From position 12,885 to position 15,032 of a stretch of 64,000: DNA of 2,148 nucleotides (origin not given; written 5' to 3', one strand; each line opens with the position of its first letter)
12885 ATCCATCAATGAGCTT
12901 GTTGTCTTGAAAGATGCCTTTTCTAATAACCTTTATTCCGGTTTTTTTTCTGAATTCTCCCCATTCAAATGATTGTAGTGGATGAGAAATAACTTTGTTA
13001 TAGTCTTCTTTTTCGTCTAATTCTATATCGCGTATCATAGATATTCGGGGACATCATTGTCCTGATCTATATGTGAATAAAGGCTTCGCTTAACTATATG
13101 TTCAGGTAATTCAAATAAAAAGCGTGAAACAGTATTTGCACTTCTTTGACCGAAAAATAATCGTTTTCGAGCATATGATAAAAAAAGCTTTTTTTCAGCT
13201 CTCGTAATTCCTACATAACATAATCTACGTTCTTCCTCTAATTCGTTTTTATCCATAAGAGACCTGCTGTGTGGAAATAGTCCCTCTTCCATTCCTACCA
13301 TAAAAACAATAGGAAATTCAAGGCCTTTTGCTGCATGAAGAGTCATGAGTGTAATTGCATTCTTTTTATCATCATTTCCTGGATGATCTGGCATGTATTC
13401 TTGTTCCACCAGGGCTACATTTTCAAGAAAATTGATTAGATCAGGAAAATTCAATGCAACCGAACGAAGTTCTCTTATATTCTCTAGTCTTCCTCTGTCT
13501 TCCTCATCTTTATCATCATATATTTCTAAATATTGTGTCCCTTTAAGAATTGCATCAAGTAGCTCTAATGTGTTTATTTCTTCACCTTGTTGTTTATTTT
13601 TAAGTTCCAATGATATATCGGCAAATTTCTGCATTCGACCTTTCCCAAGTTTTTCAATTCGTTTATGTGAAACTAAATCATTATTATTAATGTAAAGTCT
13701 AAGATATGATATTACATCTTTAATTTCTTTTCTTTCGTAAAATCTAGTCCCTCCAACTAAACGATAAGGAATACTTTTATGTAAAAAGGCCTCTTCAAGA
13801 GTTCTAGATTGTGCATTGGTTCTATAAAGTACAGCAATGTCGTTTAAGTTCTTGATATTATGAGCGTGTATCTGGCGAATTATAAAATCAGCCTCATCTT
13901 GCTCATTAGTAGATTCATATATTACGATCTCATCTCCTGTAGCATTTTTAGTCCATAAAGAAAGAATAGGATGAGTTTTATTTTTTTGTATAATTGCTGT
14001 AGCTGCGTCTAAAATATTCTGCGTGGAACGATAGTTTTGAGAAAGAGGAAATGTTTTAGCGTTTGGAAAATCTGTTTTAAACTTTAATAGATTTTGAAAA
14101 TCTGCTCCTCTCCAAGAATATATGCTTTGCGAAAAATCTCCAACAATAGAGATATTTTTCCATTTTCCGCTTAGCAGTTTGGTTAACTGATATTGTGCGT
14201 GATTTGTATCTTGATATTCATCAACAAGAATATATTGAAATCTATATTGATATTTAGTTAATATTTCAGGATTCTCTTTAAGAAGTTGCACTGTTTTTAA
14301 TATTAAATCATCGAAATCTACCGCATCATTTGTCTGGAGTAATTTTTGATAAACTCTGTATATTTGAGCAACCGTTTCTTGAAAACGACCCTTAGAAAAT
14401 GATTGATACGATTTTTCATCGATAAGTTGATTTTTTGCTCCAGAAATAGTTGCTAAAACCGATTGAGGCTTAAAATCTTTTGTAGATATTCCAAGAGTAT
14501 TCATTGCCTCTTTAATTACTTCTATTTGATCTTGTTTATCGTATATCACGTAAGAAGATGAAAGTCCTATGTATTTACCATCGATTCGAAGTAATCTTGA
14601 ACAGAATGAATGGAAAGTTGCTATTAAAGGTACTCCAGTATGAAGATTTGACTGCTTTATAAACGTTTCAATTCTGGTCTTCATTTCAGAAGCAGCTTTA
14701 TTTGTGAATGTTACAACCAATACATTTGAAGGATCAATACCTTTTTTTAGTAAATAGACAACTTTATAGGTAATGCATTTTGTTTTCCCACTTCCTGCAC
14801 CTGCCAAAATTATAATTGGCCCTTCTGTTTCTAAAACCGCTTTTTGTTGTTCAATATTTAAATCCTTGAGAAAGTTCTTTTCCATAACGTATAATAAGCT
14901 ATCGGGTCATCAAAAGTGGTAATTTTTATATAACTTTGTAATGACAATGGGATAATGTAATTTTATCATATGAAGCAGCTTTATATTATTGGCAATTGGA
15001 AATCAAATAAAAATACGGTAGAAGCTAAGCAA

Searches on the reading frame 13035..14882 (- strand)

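Call 67: search_protein_families(library=pfam, proteins=[window:13035-14882:-], max_evalue=0.00001)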
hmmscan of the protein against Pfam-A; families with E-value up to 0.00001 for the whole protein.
window:13035-14882:- (615 aa): 4 families
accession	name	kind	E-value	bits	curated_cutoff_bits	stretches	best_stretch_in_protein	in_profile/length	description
PF00580.27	UvrD-helicase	-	2.6e-87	293.4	23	1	8-273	1-271/271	UvrD/REP helicase N-terminal domain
PF13361.12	UvrD_C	-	2e-68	231.8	25.6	2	280-410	3-135/350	UvrD-like helicase C-terminal domain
PF13245.12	AAA_19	-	7.6e-21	75.1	25.1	1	12-256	1-132/134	AAA domain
PF13538.12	UvrD_C_2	-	1.2e-09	38.3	27.4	1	511-568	3-51/52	UvrD-like helicase C-terminal domain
